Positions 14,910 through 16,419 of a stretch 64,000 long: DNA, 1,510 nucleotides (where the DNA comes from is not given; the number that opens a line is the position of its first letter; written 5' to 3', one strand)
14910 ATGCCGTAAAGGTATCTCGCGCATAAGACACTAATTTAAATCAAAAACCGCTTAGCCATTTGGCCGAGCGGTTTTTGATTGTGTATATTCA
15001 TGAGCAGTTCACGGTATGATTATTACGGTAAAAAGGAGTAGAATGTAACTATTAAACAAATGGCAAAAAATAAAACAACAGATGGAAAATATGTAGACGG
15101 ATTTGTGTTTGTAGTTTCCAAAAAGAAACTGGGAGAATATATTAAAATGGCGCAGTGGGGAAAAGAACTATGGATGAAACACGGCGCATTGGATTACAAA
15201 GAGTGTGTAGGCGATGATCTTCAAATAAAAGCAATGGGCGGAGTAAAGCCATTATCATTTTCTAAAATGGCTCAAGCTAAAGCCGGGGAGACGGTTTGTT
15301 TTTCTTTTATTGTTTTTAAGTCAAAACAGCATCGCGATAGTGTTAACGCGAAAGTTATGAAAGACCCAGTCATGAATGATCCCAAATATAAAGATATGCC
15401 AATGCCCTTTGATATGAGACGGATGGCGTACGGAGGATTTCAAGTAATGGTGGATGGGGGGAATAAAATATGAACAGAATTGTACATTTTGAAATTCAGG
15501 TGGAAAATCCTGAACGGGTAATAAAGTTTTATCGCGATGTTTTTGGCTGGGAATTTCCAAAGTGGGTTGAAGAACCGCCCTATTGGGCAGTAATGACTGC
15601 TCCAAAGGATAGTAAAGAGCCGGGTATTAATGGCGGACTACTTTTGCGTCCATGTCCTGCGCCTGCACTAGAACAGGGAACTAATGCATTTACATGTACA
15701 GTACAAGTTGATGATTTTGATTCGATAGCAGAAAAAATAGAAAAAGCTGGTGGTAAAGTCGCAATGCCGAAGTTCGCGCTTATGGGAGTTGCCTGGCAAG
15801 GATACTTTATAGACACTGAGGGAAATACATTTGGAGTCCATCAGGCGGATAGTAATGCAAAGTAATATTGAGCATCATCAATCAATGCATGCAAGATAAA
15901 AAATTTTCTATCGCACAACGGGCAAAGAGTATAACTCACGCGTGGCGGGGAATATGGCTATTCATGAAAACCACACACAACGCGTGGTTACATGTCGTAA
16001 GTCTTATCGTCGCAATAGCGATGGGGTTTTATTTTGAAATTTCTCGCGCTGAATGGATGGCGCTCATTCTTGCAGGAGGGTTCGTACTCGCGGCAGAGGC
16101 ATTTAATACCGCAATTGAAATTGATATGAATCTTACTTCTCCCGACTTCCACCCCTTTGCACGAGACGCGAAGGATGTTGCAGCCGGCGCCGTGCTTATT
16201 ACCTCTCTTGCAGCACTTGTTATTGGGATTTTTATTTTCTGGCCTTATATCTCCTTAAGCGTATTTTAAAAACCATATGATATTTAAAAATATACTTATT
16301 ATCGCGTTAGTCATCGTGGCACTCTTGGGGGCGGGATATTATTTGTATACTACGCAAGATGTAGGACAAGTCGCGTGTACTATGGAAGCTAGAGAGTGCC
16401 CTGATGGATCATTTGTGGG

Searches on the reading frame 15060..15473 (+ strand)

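Call 52: search_protein_families(library=pfam, proteins=[window:15060-15473:+], max_evalue=0.001)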
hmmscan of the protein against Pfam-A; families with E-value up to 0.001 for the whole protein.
window:15060-15473:+ (137 aa): 1 family
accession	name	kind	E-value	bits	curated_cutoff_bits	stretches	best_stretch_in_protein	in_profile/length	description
PF07237.17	DUF1428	-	3.3e-32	111.2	27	1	10-118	1-101/102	Protein of unknown function (DUF1428)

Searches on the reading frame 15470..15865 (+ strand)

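Call 52: search_protein_families(library=pfam, proteins=[window:15470-15865:+], max_evalue=0.001)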
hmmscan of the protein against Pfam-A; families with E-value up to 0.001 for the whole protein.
window:15470-15865:+ (131 aa): 3 families
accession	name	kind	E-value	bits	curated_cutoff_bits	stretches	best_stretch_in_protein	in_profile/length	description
PF00903.31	Glyoxalase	-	2.6e-10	41.2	20.6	1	3-121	1-119/121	Glyoxalase/Bleomycin resistance protein/Dioxygenase superfamily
PF22677.2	Ble-like_N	-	1.3e-06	28.4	24.5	1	3-31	1-29/41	Bleomycin resistance protein-like N-terminal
PF18029.7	Glyoxalase_6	-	7.1e-06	27.1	23.6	1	9-123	4-105/106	Glyoxalase-like domain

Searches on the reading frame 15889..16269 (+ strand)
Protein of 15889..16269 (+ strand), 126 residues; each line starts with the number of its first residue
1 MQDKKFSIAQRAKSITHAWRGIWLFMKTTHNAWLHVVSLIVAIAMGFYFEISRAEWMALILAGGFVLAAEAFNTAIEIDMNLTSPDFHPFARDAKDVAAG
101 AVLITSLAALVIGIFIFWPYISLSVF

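Call 52: search_protein_families(library=pfam, proteins=[window:15889-16269:+], max_evalue=0.001)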
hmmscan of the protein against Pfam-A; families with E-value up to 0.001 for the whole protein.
window:15889-16269:+ (126 aa): 1 family
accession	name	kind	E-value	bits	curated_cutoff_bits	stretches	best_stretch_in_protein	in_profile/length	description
PF01219.24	DAGK_prokar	-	8.3e-31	106.3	22.3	1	17-117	2-102/102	Prokaryotic diacylglycerol kinase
